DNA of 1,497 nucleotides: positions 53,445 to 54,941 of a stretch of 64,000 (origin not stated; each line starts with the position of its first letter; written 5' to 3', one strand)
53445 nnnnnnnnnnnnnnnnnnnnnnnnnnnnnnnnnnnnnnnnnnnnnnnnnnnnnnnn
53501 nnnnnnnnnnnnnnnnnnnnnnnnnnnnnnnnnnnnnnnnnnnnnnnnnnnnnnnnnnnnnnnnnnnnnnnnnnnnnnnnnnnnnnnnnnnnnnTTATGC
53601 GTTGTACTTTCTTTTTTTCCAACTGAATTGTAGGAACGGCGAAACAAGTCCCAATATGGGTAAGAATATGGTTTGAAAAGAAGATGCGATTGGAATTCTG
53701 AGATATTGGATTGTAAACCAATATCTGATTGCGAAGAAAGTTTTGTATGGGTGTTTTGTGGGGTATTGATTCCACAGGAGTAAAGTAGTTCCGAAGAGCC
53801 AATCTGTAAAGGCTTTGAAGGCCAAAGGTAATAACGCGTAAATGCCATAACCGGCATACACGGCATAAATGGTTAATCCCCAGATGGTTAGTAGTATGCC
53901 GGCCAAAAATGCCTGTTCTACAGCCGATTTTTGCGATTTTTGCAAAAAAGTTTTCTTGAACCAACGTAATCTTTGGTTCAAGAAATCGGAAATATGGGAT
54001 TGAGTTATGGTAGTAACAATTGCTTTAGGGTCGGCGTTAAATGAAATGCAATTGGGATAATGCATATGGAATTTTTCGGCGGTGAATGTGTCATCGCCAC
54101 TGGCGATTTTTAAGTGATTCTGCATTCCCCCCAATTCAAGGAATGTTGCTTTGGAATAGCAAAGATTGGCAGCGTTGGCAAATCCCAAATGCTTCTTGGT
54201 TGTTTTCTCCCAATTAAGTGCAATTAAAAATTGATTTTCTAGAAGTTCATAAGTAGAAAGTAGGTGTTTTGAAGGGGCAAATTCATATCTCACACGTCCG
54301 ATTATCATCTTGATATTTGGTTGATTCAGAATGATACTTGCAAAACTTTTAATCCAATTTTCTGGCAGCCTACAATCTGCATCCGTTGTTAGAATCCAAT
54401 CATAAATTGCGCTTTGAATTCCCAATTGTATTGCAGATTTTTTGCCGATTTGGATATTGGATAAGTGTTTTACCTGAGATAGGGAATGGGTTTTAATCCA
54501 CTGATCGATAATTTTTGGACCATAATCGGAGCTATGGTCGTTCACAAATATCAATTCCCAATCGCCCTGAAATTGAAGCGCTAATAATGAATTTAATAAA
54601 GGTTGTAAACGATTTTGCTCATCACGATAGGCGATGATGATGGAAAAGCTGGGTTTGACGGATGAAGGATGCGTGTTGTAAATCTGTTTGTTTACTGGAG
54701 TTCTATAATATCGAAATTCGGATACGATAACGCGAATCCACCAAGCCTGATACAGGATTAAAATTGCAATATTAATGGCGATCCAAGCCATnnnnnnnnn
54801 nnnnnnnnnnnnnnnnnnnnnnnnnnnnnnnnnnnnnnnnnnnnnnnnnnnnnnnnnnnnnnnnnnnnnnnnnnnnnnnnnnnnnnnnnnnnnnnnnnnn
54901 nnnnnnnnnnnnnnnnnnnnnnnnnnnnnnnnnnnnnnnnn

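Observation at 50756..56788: Operon panD - LPG-synthase-TM flippase-like protein - RfaE-II nucleotidyltransferase - membrane GT2 - giant multi-LTD secreted protein: candidate cell-surface glycolipid/glycoconjugate module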

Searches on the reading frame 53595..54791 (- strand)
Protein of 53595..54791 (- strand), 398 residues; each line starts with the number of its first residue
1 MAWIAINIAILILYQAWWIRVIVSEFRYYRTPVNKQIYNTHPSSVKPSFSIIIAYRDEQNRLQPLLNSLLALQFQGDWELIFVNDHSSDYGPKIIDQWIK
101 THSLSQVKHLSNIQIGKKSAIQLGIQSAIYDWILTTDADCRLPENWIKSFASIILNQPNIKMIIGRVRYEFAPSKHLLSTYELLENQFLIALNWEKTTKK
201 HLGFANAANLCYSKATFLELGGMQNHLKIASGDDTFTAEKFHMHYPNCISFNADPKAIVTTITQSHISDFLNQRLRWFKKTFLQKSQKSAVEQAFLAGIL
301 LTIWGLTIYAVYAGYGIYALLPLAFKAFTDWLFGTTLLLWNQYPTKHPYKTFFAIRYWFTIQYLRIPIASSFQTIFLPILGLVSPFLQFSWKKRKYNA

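Call 4: search_protein_families(library=pfam, proteins=[window:53595-54791:-], max_evalue=0.01)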
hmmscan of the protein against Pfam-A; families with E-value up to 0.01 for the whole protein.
window:53595-54791:- (398 aa): 5 families
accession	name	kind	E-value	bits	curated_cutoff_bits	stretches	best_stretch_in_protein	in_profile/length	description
PF00535.33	Glycos_transf_2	-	1e-18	68.3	23.3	1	50-174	1-122/168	Glycosyl transferase family 2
PF13632.12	Glyco_trans_2_3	-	2.8e-07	31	27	1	132-325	1-180/198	Glycosyl transferase family group 2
PF13641.12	Glyco_tranf_2_3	-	3.4e-06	27.7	27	1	47-278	1-228/230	Glycosyltransferase like family 2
PF10111.15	Glyco_tranf_2_2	-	6e-06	26.4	27.3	1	51-228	2-186/276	Glycosyltransferase like family 2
PF13506.12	Glyco_transf_21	-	3.3e-05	23.9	21.7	1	117-278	18-173/174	Glycosyl transferase family 21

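Call 5: search_protein_families(library=ncbifam, proteins=[window:53595-54791:-], max_evalue=0.01)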
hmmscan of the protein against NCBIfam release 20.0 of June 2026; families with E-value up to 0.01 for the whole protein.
window:53595-54791:- (398 aa): 15 families
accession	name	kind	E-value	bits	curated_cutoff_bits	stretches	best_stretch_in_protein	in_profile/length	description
TIGR03937.1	PgaC_IcaA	equivalog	7.4e-15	54.8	422.3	1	17-289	15-281/407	poly-beta-1,6-N-acetyl-D-glucosamine synthase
TIGR03965.1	mycofact_glyco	equivalog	8.7e-12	44.6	280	1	40-231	65-255/467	mycofactocin biosynthesis glycosyltransferase MftF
TIGR03469.1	HpnB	hypoth_equivalog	7.5e-11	41.7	379.25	1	14-154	8-160/386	hopene-associated glycosyltransferase HpnB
TIGR04283.1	glyco_like_mftF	equivalog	2.1e-10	40.6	182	1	50-184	2-124/221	TIGR04283 family arsenosugar biosynthesis glycosyltransferase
TIGR04242.1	nodulat_NodC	equivalog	4.4e-09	35.8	550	1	30-283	31-286/395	chitooligosaccharide synthase NodC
NF038302.1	EPS_HpsE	equivalog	6.2e-09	35.2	300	1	49-173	3-132/307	hormogonium polysaccharide biosynthesis glycosyltransferase HpsE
NF041875.1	EPS_EpsD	equivalog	1.1e-08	34.9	370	1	50-228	2-178/325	exopolysaccharide biosynthesis glycosyltransferase EpsD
NF007482.0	PRK10073.1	equivalog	2.7e-08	33.2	423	1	45-144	4-100/334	glycosyltransferase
NF007986.1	PRK10714.1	equivalog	1e-07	31.3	529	1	49-148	8-109/316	undecaprenyl-phosphate 4-deoxy-4-formamido-L-arabinose transferase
NF047588.1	GlcsyltransPgfSStrep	equivalog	4.9e-06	26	500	1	50-151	4-107/308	glycosyltransferase PgfS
TIGR03111.1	glyc2_xrt_Gpos1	hypoth_equivalog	1.9e-05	23.6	363.95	1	19-167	23-169/439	TIGR03111 family XrtG-associated glycosyltransferase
NF038299.1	EPS_HpsN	equivalog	3.5e-05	22.9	425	1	48-167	2-119/317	hormogonium polysaccharide biosynthesis glycosyltransferase HpsN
NF050050.1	ProtGlycPglI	equivalog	0.0033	16.8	500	1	47-147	2-101/306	GalNAc(5)-diNAcBac-PP-undecaprenol beta-1,3-glucosyltransferase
NF053739.1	GlytfEpsEBac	equivalog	0.0069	15.4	450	0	47-133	1-86/265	glycosyltransferase EpsE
NF047683.1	TeichurnBiosyTuaG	equivalog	0.0078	15.9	400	0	45-139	4-96/252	teichuronic acid biosynthesis protein TuaG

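Call 8: find_homologous_proteins(query=window:53595-54791:-, max_evalue=1e-10)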
Query window:53595-54791:- (398 aa): 463 proteins with E <= 1e-10 among 2406 candidates; the best 120 are listed.
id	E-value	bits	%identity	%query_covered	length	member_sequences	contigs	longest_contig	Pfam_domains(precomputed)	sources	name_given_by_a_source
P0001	2.5e-269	911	100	100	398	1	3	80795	PF13632.13,PF10111.15,PF13506.14,PF13641.13,PF00535.33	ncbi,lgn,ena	-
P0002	1.5e-170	586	66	100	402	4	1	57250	PF13632.13,PF10111.15,PF13506.14,PF13641.13,PF00535.33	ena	-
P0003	8.2e-166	570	65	100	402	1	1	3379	PF13632.13,PF10111.15,PF13506.14,PF00535.33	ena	-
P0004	6.8e-145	501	58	100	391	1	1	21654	PF13632.13,PF10111.15,PF13506.14,PF13641.13,PF00535.33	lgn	-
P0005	1.6e-87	312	58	60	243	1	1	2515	PF10111.15,PF00535.33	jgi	-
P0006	3.8e-75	272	40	88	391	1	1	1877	PF13506.14,PF13641.13,PF00535.33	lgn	-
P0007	5.5e-75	271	39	100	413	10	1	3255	PF13506.14,PF13641.13,PF00535.33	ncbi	-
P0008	1.1e-74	270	39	99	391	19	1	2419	PF10111.15,PF13506.14,PF13641.13,PF00535.33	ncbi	-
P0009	6.3e-74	268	40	99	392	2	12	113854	PF10111.15,PF13506.14,PF00535.33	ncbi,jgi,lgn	ncbi:MAG: hypothetical protein RLZZ252_428 [Bacteroidota bacterium]|jgi:glycosyltransferase involved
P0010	6.7e-73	264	37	100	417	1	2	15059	PF10111.15,PF13506.14,PF13641.13,PF00535.33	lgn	-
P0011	2.5e-71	259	38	99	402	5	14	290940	PF13506.14,PF13641.13,PF00535.33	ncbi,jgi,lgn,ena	ncbi:MAG: glycosyltransferase [Bacteroidota bacterium]|jgi:glycosyltransferase involved in cell wall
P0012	2.8e-71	259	39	99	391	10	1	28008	PF13632.13,PF10111.15,PF13506.14,PF00535.33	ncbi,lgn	-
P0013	5.1e-61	225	36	98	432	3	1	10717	PF13506.14,PF13641.13,PF00535.33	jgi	jgi:glycosyltransferase involved in cell wall biosynthesis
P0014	8.9e-61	224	39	88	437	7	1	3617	PF10111.15,PF13506.14,PF13641.13,PF00535.33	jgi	-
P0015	8.9e-61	224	39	88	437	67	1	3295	PF10111.15,PF13506.14,PF13641.13,PF00535.33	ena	-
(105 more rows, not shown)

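Call 12: find_related_loci(query=A2, collection=genome_contigs, flank=10000)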
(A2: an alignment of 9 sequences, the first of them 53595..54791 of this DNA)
Query A2 (398 aa) in genome_contigs; peptide patterns used: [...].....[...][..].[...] (x = any residue, [..] = any of these).
449 stretches matched a pattern; 399 encode a relative of the query (tblastn E <= 1e-3); the best 80 are kept; 80 distinct loci.
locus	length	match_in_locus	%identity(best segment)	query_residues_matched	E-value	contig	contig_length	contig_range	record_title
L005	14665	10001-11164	39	1-395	6e-82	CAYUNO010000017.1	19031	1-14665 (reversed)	MAG TPA_asm: uncultured Flavobacteriaceae bacterium isolate binchicken_co393_172 genome assembly, contig: NODE_1908_leng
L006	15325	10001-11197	38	1-395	9e-80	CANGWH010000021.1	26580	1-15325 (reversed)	MAG: Flavobacteriales bacterium isolate RE-15aug16-106 genome assembly, contig: RE-15aug16-C1949, whole genome shotgun s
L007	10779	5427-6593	40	1-395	2e-79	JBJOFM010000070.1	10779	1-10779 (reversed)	MAG: Bacteroidota bacterium isolate sangamon_2019_sw_WHONDRS-S19S_0083_B_bin.35 scaffold_830481, whole genome shotgun se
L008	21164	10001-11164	40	1-395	1e-78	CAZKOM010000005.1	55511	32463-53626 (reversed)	MAG TPA_asm: uncultured Flavobacteriaceae bacterium isolate SRP278252_co1_828 genome assembly, contig: NODE_754_length_5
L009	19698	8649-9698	37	39-398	7e-64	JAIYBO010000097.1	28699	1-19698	MAG: Bacteroidetes bacterium isolate E1_MAG_00050 pond_E1_MAG_00050_000000000169, whole genome shotgun sequence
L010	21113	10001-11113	38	34-398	2e-62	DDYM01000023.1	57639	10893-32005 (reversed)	MAG TPA_asm: Bacteroidetes bacterium UBA2234 UBA2234_contig_1927, whole genome shotgun sequence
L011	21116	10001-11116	34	10-397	6e-62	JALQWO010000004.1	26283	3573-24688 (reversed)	MAG: Bacteroidia bacterium isolate HGH.17 NODE_4_length_26283_cov_4.639042, whole genome shotgun sequence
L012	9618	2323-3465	38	48-398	6e-62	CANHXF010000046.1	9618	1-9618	MAG: Flavobacteriales bacterium isolate RE-4nov15-347 genome assembly, contig: RE-4nov15-C12987, whole genome shotgun se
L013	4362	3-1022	37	49-398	2e-61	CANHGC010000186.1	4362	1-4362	MAG: Bacteroidetes bacterium isolate RE-16jun15-71 genome assembly, contig: RE-16jun15-C30615, whole genome shotgun sequ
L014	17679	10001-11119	33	10-398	7e-59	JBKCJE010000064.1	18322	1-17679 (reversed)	MAG: Bacteroidota bacterium isolate samp_491_metadecoder_456 samp_491_693164, whole genome shotgun sequence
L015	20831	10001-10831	40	128-398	5e-48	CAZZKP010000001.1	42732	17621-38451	MAG TPA_asm: uncultured Bifidobacterium sp. isolate SRP124364_co1_69 genome assembly, contig: NODE_561_length_42732_cov_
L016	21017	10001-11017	32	39-394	1e-43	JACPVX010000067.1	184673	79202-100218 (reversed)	MAG: Bacteroidetes bacterium isolate NC_groundwater_796_Pr6_B-0.1um_43_12 kurt_kritikos_18_scaffold_290827, whole genome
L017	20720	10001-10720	35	39-280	6e-43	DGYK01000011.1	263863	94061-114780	MAG TPA_asm: Flammeovirgaceae bacterium UBA5008 UBA5008_contig_518, whole genome shotgun sequence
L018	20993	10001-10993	30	42-376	2e-42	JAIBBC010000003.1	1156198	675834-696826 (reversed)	MAG: Cyclobacteriaceae bacterium isolate SSF30 NODE_6_length_1156198_cov_91.652661, whole genome shotgun sequence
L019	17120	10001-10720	36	39-280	6e-42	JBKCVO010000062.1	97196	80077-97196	MAG: Cyclobacteriaceae bacterium isolate samp_2047_semibin_584 samp_2047_2133842, whole genome shotgun sequence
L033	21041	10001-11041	32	34-396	2e-39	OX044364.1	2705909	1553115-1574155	MAG: uncultured Flavobacteriaceae bacterium isolate T_MB198 genome assembly, chromosome: T_MB198_contig-1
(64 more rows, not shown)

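Call 31: search_solved_structures(query=A1, max_evalue=0.01)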
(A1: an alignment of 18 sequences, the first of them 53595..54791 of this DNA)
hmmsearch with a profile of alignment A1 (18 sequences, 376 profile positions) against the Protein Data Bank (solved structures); distinct sequences matched with E-value up to 0.01: 52.
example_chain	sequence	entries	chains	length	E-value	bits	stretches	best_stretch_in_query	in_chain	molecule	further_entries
5tz8_A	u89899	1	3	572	6.3e-20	74.7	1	41-157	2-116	Glycosyl transferase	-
5tze_C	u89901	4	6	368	1.3e-19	73.7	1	41-157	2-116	Glycosyl transferase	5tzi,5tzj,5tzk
6p61_A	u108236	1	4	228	9.1e-18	67.6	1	35-173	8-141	Glycosyltransferase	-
2z87_A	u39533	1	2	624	9.8e-18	67.5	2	39-175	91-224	Chondroitin synthase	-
2z86_A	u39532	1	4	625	9.8e-18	67.5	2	39-175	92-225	Chondroitin synthase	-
6yv7_A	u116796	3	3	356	3.8e-17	65.6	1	38-138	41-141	Glycosyl transferase, family 2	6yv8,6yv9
6yv7_B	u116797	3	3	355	4.2e-17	65.5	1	38-138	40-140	Glycosyl transferase, family 2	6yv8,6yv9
9hwj_A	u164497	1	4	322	3.5e-16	62.4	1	38-150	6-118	Undecaprenyl-phosphate 4-deoxy-4-formamido-L-arabinose transferase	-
8vxh_A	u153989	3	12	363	7.1e-16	61.4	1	36-149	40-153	Undecaprenyl-phosphate 4-deoxy-4-formamido-L-arabinose transferase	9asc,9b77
9bhc_C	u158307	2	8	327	1.1e-15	60.8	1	37-149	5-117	Undecaprenyl-phosphate 4-deoxy-4-formamido-L-arabinose transferase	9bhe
9nye_A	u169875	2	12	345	2.8e-15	59.4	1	36-150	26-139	Glycosyltransferase sll0501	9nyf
5ekp_C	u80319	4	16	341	2.9e-15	59.4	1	36-150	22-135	Uncharacterized glycosyltransferase sll0501 | Glycosyltransferase sll0501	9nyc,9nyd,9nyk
5eke_A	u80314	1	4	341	4.9e-15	58.6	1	36-150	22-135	Uncharacterized glycosyltransferase sll0501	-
5hea_A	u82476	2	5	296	4.9e-14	55.4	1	40-156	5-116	Putative glycosyltransferase (GalT1)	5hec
5mlz_A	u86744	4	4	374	1.6e-12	50.4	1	38-153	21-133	Dolichol monophosphate mannose synthase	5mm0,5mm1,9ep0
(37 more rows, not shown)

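Call 33: search_protein_families(library=pfam, proteins=[L008:10947-13793:+], max_evalue=5)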
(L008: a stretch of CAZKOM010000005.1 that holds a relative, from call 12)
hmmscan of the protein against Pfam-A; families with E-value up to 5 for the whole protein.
L008:10947-13793:+ (949 aa): 3 families
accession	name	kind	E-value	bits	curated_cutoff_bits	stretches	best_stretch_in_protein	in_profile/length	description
PF00932.25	LTD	-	4.2e-17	62.9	34.3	2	655-711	3-56/109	Lamin Tail Domain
PF00942.24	CBM_3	-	6.7e-05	23.7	22.4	1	677-701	19-43/83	Cellulose binding domain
PF07495.19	Y_Y_Y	-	0.05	13.9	26.6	0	828-855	3-30/65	Y_Y_Y domain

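Call 34: search_protein_families(library=ncbifam, proteins=[L008:10947-13793:+], max_evalue=5)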
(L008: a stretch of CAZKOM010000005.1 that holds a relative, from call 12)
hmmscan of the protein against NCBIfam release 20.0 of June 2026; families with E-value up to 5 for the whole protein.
L008:10947-13793:+ (949 aa): 0 families

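Call 58: search_protein_families(library=pfam, proteins=[L033:8946-9929:+], max_evalue=0.01)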
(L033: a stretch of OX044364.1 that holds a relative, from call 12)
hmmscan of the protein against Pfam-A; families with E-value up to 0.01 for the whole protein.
L033:8946-9929:+ (328 aa): 0 families

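Call 71: find_encoding_contigs(protein=P0001, flank=2000, max_places=3)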
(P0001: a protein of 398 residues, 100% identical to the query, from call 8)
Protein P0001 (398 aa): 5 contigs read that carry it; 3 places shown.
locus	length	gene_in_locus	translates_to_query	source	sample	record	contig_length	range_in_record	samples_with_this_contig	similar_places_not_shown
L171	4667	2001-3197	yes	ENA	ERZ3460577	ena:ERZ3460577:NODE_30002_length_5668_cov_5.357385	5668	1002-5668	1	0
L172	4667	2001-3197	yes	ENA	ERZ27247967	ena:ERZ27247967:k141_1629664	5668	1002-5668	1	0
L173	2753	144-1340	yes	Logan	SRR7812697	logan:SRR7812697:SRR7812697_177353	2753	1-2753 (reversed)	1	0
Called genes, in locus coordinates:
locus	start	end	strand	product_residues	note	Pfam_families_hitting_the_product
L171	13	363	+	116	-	PF02261:Asp_decarbox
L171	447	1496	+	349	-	PF03706:LPG_synthase_TM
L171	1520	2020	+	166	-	PF01467:CTP_transf_like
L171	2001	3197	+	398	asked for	PF13506:Glyco_transf_21, PF00535:Glycos_transf_2, PF10111:Glyco_tranf_2_2 (weak), PF13641:Glyco_tranf_2_3 (faint), PF13632:Glyco_trans_2_3 (weak)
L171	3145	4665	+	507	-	?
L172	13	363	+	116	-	PF02261:Asp_decarbox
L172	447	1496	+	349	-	PF03706:LPG_synthase_TM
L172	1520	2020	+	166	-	PF01467:CTP_transf_like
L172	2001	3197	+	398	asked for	PF13506:Glyco_transf_21, PF00535:Glycos_transf_2, PF10111:Glyco_tranf_2_2 (weak), PF13641:Glyco_tranf_2_3 (faint), PF13632:Glyco_trans_2_3 (weak)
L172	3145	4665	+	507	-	?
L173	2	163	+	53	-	?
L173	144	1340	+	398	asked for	PF13506:Glyco_transf_21, PF00535:Glycos_transf_2, PF10111:Glyco_tranf_2_2 (weak), PF13641:Glyco_tranf_2_3 (faint), PF13632:Glyco_trans_2_3 (weak)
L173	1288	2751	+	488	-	?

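Call 72: predict_structure(alignment_id=A5)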
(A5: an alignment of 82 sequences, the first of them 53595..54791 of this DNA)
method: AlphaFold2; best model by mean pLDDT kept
length: 398 residues; sequences in the alignment: 82
mean_pLDDT: 91.7   pTM: 0.90
mean pLDDT of the five models: 91.7, 90.9, 90.6, 90.0, 89.7
residues with pLDDT >= 90: 306; 70-90: 72; 50-70: 20; < 50: 0
segments of 3 or more residues with pLDDT < 50: none
pLDDT, mean of each block of 10 residues (from residue 1): 91 96 91 70 87 97 98 96 97 98 95 94 98 98 97 95 95 92 94 91 90 98 87 88 95 93 94 91 79 93 95 94 95 93 73 73 93 95 93 85
secondary structure, 60 per line:
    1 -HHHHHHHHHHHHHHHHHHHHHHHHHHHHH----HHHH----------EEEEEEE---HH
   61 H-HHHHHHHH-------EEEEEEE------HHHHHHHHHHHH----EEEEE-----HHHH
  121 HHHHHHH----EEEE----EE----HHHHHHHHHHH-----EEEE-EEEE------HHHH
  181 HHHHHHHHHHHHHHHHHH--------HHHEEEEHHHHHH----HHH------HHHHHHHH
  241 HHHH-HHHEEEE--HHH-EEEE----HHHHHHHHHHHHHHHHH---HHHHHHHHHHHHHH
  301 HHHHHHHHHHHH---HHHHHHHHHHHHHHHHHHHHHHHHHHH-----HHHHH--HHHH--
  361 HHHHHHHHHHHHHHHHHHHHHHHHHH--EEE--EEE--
elements in order: H2-30 H35-38 E49-55 H63-70 E78-84 H91-102 E107-111 H117-127 E132-135 H146-156 E162-165 E167-170 H177-198 E210-213 H214-219 H233-244 E249-252 E259-262 H267-283 H287-312 H316-342 H348-352 H355-358 H361-386 E389-391 E394-396

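Call 74: fold_search(model_id=the predicted structure, library=pdb)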
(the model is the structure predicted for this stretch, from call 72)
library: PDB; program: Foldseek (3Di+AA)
matches with E <= 10: 1198; with E <= 0.001: 379
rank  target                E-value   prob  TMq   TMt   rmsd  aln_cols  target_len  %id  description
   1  7sp8_A                3.1e-14  1.00  0.66  0.54   6.0       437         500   15  Chlorella virus Hyaluronan Synthase bound to UDP-GlcNAc (released 2022-04-06)
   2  9yq2_A                4.0e-14  1.00  0.60  0.50  14.1       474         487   14  Chlorella virus hyaluronan synthase bound to DDM (released 2025-12-10)
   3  7sp7_A                4.5e-14  1.00  0.63  0.52   7.1       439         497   18  Chlorella virus hyaluronan synthase inhibited by UDP (released 2022-04-06)
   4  9yq5_A                1.0e-13  1.00  0.63  0.51   9.2       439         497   15  Chlorella virus hyaluronan synthase bound to an inserted UDP-GlcA (released 2025-12-10)
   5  8sne_A                2.9e-13  1.00  0.65  0.55   6.2       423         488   15  Chlorella virus Hyaluronan Synthase bound to GlcA extended GlcNAc primer and UDP (released 2024-05-01)
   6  7sp9_A                3.6e-13  1.00  0.61  0.50   8.5       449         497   16  Chlorella virus Hyaluronan Synthase in the GlcNAc-primed channel-closed state (released 2022-04-06)
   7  8snc_A                4.4e-13  1.00  0.65  0.53   8.3       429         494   15  Chlorella virus Hyaluronan Synthase bound to GlcA extended GlcNAc primer (released 2024-05-01)
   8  9yq4_A                4.9e-13  1.00  0.59  0.49  10.2       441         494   14  Chlorella virus hyaluronan synthase bound to a proofreading UDP-GlcA (released 2025-12-10)
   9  8smm_A                9.7e-13  1.00  0.58  0.47  13.2       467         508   15  Xenopus laevis hyaluronan synthase 1 (released 2024-05-01)
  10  7sp6_A                1.7e-12  1.00  0.56  0.47  11.4       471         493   16  Chlorella virus hyaluronan synthase (released 2022-04-06)
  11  8smn_A                4.3e-12  1.00  0.55  0.43  16.3       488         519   13  Xenopus laevis hyaluronan synthase 1, nascent HA polymer bound state (released 2024-05-01)
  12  8smp_A                7.7e-12  1.00  0.54  0.42  15.9       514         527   14  Xenopus laevis hyaluronan synthase 1, UDP-bound, gating loop inserted state (released 2024-05-01)
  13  9kqc_A                2.9e-11  1.00  0.66  0.54   6.3       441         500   15  Chlorella virus Hyaluronan Synthase bound to VNAR (released 2025-05-14)
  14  6yv7_B                3.8e-11  1.00  0.57  0.64   7.0       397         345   17  Mannosyltransferase PcManGT from Pyrobaculum calidifontis (released 2020-07-22)
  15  6yv7_A                1.6e-10  1.00  0.50  0.56   9.1       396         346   17  Mannosyltransferase PcManGT from Pyrobaculum calidifontis (released 2020-07-22)
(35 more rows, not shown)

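Call 77: find_encoding_contigs(protein=P0002, flank=6000, max_places=1)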
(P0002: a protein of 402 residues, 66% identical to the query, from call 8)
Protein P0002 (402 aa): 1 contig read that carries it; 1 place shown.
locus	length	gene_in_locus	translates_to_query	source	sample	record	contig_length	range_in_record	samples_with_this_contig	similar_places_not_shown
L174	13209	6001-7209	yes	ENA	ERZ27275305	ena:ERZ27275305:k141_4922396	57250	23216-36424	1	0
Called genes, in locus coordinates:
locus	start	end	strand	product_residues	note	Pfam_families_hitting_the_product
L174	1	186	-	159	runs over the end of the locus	PF14126:DUF4293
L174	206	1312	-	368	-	PF02518:HATPase_c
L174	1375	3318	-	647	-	PF00535:Glycos_transf_2, PF13641:Glyco_tranf_2_3, PF13632:Glyco_trans_2_3 (weak)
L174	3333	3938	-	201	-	PF21176:RecR_HhH, PF02132:RecR_ZnF (weak), PF01751:Toprim, PF13662:Toprim_4, PF21175:RecR_C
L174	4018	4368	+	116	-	PF02261:Asp_decarbox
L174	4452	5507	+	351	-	PF03706:LPG_synthase_TM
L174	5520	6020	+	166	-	PF01467:CTP_transf_like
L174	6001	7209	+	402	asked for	PF13506:Glyco_transf_21, PF00535:Glycos_transf_2, PF10111:Glyco_tranf_2_2, PF13641:Glyco_tranf_2_3 (weak), PF13632:Glyco_trans_2_3 (weak)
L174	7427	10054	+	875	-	PF00932:LTD (weak)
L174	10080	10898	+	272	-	PF05175:MTS, PF06325:PrmA (weak), PF08241:Methyltransf_11 (faint), PF13649:Methyltransf_25, PF13847:Methyltransf_31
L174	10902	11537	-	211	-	-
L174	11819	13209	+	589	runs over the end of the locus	PF13292:DXP_synthase_N, PF00456:Transketolase_N, PF02775:TPP_enzyme_C (faint), PF13292:DXP_synthase_N, PF02779:Transket_pyr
